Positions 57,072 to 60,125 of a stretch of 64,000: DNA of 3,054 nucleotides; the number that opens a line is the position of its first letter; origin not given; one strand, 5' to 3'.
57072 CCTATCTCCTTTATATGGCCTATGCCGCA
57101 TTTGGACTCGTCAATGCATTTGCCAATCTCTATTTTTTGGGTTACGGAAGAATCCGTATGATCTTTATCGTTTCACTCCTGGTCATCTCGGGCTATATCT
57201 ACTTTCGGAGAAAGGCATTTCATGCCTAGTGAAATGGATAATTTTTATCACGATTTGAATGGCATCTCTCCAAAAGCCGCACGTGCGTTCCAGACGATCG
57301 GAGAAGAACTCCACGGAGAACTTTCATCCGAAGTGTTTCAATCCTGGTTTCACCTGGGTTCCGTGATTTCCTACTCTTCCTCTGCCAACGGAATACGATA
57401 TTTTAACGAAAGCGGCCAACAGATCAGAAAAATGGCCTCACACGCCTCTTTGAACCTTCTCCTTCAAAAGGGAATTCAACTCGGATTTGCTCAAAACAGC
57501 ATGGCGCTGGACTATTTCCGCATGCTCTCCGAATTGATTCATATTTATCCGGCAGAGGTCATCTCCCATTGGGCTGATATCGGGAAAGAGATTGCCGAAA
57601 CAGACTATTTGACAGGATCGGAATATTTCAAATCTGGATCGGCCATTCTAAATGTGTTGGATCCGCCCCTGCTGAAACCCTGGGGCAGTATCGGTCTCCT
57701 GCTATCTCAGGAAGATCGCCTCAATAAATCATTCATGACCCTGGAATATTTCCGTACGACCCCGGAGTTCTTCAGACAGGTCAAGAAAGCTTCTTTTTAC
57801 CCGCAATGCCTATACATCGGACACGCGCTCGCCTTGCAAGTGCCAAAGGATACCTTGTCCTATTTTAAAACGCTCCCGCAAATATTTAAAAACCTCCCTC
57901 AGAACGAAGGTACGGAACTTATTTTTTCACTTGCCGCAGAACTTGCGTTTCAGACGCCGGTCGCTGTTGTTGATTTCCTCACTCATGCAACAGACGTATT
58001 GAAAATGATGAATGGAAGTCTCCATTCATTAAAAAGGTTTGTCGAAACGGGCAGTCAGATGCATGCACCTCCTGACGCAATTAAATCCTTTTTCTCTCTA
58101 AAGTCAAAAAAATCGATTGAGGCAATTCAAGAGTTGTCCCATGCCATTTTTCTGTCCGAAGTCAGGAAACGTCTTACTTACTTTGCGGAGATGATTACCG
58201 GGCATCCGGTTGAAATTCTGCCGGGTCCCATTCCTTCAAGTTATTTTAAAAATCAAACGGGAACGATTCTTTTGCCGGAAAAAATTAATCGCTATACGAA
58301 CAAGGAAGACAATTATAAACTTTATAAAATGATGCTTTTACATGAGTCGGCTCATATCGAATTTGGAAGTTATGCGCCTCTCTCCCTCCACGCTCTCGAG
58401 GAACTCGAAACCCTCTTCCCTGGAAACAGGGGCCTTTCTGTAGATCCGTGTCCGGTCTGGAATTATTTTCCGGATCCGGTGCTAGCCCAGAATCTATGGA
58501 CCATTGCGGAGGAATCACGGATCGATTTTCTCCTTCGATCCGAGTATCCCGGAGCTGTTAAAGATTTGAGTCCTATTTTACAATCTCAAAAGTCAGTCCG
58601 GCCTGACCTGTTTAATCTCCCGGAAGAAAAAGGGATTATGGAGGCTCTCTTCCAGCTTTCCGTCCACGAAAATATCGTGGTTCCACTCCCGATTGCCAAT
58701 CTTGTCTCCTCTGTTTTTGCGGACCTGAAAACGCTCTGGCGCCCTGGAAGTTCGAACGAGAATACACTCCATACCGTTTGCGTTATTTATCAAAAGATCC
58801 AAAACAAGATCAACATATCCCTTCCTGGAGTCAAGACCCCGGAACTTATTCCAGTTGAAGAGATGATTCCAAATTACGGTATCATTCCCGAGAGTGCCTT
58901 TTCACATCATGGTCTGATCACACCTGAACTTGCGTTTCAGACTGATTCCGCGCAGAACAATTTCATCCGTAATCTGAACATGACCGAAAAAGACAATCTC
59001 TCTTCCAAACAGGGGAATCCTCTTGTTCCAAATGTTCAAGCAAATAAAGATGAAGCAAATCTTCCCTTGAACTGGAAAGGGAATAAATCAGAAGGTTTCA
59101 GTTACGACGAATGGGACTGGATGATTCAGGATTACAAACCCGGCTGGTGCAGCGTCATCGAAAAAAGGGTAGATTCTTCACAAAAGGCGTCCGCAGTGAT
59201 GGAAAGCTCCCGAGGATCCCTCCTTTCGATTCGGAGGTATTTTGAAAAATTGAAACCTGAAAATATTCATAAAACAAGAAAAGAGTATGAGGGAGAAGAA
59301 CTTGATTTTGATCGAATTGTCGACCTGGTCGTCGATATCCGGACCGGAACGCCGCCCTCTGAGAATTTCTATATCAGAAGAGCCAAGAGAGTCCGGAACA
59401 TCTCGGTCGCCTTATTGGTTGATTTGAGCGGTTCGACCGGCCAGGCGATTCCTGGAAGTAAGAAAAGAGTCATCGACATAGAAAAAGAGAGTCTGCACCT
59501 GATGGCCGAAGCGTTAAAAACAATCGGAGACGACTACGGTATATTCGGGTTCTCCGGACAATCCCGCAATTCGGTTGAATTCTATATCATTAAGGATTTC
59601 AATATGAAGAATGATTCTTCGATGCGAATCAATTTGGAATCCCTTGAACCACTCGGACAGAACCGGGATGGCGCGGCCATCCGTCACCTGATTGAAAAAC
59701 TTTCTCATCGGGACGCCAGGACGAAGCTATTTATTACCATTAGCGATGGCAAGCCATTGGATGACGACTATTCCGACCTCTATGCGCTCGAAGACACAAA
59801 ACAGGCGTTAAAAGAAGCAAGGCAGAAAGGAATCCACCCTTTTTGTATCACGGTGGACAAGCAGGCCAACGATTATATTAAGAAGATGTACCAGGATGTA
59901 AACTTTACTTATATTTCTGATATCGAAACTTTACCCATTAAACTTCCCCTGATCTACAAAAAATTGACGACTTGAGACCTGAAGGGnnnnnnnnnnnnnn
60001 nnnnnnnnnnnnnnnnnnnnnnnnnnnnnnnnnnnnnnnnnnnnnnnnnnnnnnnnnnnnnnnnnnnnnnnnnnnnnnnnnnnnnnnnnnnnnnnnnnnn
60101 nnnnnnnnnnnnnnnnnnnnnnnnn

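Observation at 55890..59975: Orphan CbbQ/NorQ-type AAA+ ATPase locus: ATPase, structured insert, coupled membrane protein, 917-aa NorD/CbbO-like VWA protein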

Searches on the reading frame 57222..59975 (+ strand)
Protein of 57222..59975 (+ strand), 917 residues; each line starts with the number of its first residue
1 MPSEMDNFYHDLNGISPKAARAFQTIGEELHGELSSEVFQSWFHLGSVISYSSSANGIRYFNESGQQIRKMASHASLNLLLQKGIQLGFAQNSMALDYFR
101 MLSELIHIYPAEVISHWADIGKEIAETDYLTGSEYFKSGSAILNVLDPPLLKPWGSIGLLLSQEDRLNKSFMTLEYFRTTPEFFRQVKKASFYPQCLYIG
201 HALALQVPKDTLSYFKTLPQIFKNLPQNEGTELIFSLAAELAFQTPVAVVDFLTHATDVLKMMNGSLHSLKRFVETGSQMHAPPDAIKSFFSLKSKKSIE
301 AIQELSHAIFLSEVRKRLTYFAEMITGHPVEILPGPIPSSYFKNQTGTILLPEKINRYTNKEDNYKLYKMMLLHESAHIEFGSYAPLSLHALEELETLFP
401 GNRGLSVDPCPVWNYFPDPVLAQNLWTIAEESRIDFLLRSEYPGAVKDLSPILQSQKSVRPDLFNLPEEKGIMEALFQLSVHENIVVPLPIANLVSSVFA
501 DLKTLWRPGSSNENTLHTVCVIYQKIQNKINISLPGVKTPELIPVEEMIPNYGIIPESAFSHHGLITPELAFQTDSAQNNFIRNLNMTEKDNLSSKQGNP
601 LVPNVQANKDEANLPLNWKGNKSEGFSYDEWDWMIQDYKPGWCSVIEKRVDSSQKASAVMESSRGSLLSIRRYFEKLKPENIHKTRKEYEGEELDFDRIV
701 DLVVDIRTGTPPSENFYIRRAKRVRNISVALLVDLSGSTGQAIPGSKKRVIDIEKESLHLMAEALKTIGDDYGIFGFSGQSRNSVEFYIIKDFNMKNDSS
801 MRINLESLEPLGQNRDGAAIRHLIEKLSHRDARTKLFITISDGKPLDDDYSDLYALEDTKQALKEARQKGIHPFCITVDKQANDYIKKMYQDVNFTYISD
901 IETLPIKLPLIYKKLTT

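Call 3: search_protein_families(library=pfam, proteins=[window:57222-59975:+], max_evalue=0.01)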
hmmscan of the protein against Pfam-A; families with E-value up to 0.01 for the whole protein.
window:57222-59975:+ (917 aa): 2 families
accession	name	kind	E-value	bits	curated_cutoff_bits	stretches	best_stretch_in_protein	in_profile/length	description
PF00092.34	VWA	-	1.3e-07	32.4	23.8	1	729-894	2-155/174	von Willebrand factor type A domain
PF11775.14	CobT_C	-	4.4e-06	26.9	21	1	719-855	5-157/220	Cobalamin biosynthesis protein CobT VWA domain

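Call 4: search_protein_families(library=ncbifam, proteins=[window:57222-59975:+], max_evalue=0.01)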
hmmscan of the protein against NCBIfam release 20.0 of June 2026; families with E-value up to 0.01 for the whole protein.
window:57222-59975:+ (917 aa): 0 families

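Call 12: find_homologous_proteins(query=window:57222-59975:+, max_evalue=0.001)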
Query window:57222-59975:+ (917 aa): 13 proteins with E <= 0.001 among 8000 candidates.
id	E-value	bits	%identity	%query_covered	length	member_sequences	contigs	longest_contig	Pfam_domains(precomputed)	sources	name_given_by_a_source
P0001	0.0e+0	2091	100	100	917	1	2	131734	PF11775.14,PF00092.35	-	-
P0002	0.0e+0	1304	64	100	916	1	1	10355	PF11775.14,PF00092.35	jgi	jgi:nitric oxide reductase NorD protein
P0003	0.0e+0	1252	61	100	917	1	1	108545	PF11775.14,PF00092.35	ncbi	ncbi:MAG: nitric oxide reductase activation protein NorD [Nitrospiria bacterium]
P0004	0.0e+0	1218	61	100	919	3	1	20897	PF11775.14,PF00092.35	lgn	-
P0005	0.0e+0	1211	70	84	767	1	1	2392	PF11775.14,PF00092.35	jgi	jgi:nitric oxide reductase NorD protein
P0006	0.0e+0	1202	60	100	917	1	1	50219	PF11775.14,PF00092.35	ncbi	ncbi:MAG: VWA domain-containing protein [Nitrospiria bacterium]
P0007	0.0e+0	1062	54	100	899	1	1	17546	PF00092.35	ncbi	-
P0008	0.0e+0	1051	53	99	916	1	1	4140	PF11775.14,PF00092.35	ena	-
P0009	2.0e-297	1007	56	93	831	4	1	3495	PF00092.35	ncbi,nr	ncbi:MAG: VWA domain-containing protein, partial [Nitrospirae bacterium]|nr:VWA domain-containing pr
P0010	1.5e-296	1004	50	99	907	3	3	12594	PF11775.14,PF00092.35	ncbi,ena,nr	ncbi:MAG TPA: VWA domain-containing protein [Nitrospiria bacterium]|nr:VWA domain-containing protein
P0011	7.7e-276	936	47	100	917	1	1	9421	PF11775.14,PF00092.35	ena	-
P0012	1.0e-164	568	35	99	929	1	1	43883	PF00092.35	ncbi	-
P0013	9.9e-158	545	33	100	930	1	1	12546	PF00092.35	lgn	-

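Call 13: find_encoding_contigs(protein=P0001, flank=10000, max_places=3)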
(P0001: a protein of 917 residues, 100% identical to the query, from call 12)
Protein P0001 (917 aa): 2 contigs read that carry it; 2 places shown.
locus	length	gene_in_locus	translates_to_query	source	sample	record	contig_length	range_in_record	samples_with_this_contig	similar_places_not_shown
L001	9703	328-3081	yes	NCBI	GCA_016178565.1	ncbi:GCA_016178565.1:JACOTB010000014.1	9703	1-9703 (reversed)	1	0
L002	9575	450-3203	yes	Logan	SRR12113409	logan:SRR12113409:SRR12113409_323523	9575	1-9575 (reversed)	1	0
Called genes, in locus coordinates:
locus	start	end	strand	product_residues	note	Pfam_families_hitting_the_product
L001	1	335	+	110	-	?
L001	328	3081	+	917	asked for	PF11775:CobT_C (faint), PF00092:VWA (weak)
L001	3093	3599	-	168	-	PF00072:Response_reg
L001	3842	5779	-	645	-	PF07715:Plug, PF00593:TonB_dep_Rec_b-barrel, PF14905:OMP_b-brl_3 (weak)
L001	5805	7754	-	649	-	PF00672:HAMP (weak), PF00989:PAS (faint), PF00512:HisKA, PF02518:HATPase_c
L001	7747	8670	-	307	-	PF04392:ABC_sub_bind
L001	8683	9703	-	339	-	PF00158:Sigma54_activat, PF14532:Sigma54_activ_2, PF07724:AAA_2 (weak), PF07728:AAA_5, PF25601:AAA_lid_14, PF02954:HTH_8 (weak)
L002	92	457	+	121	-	-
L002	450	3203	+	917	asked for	PF11775:CobT_C (faint), PF00092:VWA (weak)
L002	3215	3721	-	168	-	PF00072:Response_reg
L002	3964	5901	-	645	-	PF07715:Plug, PF00593:TonB_dep_Rec_b-barrel, PF14905:OMP_b-brl_3 (weak)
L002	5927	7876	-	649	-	PF00672:HAMP (weak), PF00989:PAS (faint), PF00512:HisKA, PF02518:HATPase_c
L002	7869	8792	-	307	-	PF04392:ABC_sub_bind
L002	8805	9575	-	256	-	?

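Call 14: find_encoding_contigs(protein=P0003, flank=10000, max_places=2)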
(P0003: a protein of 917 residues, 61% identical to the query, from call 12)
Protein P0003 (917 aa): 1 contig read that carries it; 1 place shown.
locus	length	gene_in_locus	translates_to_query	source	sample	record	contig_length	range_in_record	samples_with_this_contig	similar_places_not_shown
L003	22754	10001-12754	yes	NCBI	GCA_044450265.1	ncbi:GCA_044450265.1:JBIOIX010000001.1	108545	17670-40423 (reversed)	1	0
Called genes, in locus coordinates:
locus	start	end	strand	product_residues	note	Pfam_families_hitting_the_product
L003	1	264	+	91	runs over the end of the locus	-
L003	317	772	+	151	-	PF07238:PilZ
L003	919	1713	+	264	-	PF13623:SurA_N_2 (weak), PF13624:SurA_N_3 (weak), PF13145:Rotamase_2, PF13616:Rotamase_3, PF00639:Rotamase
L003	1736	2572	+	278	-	PF13483:Lactamase_B_3, PF12706:Lactamase_B_2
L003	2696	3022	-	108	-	PF06155:GBBH-like_N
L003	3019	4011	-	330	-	PF00762:Ferrochelatase, PF01903:CbiX (faint)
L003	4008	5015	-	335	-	PF14870:PSII_BNR (faint), PF25852:DUF6242_C (faint), PF02012:BNR (faint), PF15902:Sortilin-Vps10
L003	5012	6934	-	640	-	PF07494:Reg_prop (faint), PF02012:BNR (faint), PF15902:Sortilin-Vps10 (faint), PF25852:DUF6242_C (weak)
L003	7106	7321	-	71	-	-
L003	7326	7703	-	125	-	-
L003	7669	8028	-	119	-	-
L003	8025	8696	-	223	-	PF11866:DUF3386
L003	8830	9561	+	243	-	PF07728:AAA_5, PF08406:CbbQ_C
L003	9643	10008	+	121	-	-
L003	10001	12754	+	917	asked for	PF11775:CobT_C (faint), PF00092:VWA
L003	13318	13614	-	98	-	PF04977:DivIC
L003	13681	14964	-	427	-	PF03952:Enolase_N, PF00113:Enolase_C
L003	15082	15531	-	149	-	PF03264:Cytochrom_NNT (weak), PF14522:Cytochrome_C7 (faint)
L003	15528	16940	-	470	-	PF02934:GatB_N, PF02637:GatB_Yqey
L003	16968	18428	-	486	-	PF01425:Amidase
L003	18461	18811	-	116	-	PF02261:Asp_decarbox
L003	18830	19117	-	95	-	PF02686:GatC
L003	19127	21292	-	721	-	PF00580:UvrD-helicase, PF13245:AAA_19, PF01443:Viral_helicase1 (faint), PF13361:UvrD_C, PF13538:UvrD_C_2, PF21196:PcrA_UvrD_tudor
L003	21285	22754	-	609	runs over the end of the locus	PF13522:GATase_6, PF13537:GATase_7, PF01380:SIS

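Call 15: find_encoding_contigs(protein=P0012, flank=10000, max_places=2)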
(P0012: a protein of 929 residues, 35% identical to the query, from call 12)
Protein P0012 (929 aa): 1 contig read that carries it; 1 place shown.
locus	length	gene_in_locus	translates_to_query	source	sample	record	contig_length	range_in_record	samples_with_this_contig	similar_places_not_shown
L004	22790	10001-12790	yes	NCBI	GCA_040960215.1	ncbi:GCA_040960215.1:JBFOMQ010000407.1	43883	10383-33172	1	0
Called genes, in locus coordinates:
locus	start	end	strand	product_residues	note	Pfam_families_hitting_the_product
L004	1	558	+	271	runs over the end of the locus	PF07728:AAA_5, PF08406:CbbQ_C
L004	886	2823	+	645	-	PF07715:Plug, PF00593:TonB_dep_Rec_b-barrel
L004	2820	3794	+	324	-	PF04392:ABC_sub_bind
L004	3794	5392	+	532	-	PF00512:HisKA, PF02518:HATPase_c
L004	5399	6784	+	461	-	PF00072:Response_reg, PF00158:Sigma54_activat, PF14532:Sigma54_activ_2, PF01078:Mg_chelatase (weak), PF00004:AAA (weak), PF07728:AAA_5 (weak), PF25601:AAA_lid_14, PF02954:HTH_8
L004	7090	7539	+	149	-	PF00072:Response_reg (weak)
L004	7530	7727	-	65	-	-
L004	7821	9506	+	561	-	-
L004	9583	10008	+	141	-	-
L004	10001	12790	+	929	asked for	PF00092:VWA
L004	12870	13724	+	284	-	PF01513:NAD_kinase, PF20143:NAD_kinase_C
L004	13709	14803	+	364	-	PF07494:Reg_prop (faint)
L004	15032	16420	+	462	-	PF00890:FAD_binding_2 (weak), PF01134:GIDA (weak), PF01946:Thi4 (faint), PF03486:HI0933_like (faint), PF07992:Pyr_redox_2, PF12831:FAD_oxidored, PF13450:NAD_binding_8, PF13738:Pyr_redox_3 (faint)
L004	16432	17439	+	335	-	PF03453:MoeA_N, PF00994:MoCF_biosynth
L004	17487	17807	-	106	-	PF07238:PilZ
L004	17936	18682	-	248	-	PF20245:DUF6600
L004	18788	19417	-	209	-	-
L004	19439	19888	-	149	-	-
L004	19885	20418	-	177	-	PF13490:zf-HC2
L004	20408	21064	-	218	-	PF07638:Sigma70_ECF, PF04542:Sigma70_r2, PF08281:Sigma70_r4_2, PF04545:Sigma70_r4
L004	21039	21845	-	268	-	PF11967:RecO_N, PF02565:RecO_C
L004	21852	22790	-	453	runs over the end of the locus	PF03448:MgtE_N, PF00571:CBS, PF01769:MgtE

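Call 17: find_encoding_contigs(protein=P0006, flank=10000, max_places=1)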
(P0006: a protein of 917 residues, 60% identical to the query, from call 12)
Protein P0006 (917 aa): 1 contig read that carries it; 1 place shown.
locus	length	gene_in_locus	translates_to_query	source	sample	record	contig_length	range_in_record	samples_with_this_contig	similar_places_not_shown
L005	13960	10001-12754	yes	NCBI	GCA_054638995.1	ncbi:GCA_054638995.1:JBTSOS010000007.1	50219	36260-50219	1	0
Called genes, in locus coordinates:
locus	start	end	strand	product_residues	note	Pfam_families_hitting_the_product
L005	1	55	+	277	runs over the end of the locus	PF13483:Lactamase_B_3, PF12706:Lactamase_B_2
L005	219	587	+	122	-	PF01381:HTH_3, PF09722:Xre_MbcA_ParS_C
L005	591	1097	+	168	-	PF08808:RES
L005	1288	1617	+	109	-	PF12840:HTH_20, PF01022:HTH_5 (weak)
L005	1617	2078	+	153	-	PF08327:AHSA1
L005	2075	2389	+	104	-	-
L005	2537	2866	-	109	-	PF06155:GBBH-like_N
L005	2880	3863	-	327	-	PF00762:Ferrochelatase, PF01903:CbiX (faint)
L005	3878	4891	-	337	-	-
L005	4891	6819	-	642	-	PF14517:Tachylectin (faint), PF07494:Reg_prop (faint), PF15902:Sortilin-Vps10 (faint), PF25852:DUF6242_C (faint), PF14870:PSII_BNR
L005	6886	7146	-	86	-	-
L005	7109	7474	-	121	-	-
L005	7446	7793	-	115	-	-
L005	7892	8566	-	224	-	PF11866:DUF3386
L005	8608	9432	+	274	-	PF07728:AAA_5, PF08406:CbbQ_C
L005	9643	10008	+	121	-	-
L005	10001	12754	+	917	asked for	PF11775:CobT_C (weak), PF00092:VWA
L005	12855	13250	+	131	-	PF07238:PilZ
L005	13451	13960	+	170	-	?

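Call 18: find_encoding_contigs(protein=P0013, flank=10000, max_places=1)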
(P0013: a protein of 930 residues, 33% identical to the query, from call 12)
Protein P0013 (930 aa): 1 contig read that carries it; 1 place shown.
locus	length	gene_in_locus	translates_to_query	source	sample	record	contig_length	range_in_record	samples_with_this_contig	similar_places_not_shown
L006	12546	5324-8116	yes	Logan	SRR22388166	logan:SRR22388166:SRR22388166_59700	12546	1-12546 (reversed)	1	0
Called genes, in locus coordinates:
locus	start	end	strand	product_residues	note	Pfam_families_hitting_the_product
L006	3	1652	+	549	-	?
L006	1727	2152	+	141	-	-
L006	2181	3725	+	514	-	PF13231:PMT_2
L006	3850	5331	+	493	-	PF13231:PMT_2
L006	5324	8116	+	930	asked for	PF00092:VWA (weak)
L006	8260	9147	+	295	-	PF01435:Peptidase_M48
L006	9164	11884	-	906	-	PF11563:Protoglobin, PF00989:PAS, PF08448:PAS_4, PF00989:PAS, PF08447:PAS_3, PF08448:PAS_4, PF13426:PAS_9, PF00990:GGDEF, +2 more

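Call 19: find_encoding_contigs(protein=P0007, flank=10000, max_places=1)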
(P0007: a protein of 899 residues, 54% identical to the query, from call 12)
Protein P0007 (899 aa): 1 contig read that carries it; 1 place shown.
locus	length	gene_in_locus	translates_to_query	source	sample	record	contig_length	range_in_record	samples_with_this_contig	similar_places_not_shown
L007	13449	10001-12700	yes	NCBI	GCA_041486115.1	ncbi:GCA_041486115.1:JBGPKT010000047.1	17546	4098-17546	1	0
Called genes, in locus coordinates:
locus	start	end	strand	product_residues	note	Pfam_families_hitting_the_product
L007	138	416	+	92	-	-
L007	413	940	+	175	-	PF07238:PilZ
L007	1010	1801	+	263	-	PF13145:Rotamase_2, PF13616:Rotamase_3, PF00639:Rotamase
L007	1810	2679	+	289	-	PF13483:Lactamase_B_3, PF12706:Lactamase_B_2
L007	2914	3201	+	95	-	-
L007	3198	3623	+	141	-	PF01850:PIN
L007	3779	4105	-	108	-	PF06155:GBBH-like_N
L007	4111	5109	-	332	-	PF00762:Ferrochelatase, PF01903:CbiX (faint)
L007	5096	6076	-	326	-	PF14870:PSII_BNR (faint), PF25852:DUF6242_C (faint), PF15902:Sortilin-Vps10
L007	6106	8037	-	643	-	PF07494:Reg_prop (faint), PF15902:Sortilin-Vps10 (faint), PF02012:BNR (faint), PF25852:DUF6242_C (weak)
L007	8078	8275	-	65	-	-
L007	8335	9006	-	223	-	PF11866:DUF3386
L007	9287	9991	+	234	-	PF07728:AAA_5, PF08406:CbbQ_C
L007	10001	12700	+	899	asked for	PF00092:VWA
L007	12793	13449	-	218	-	?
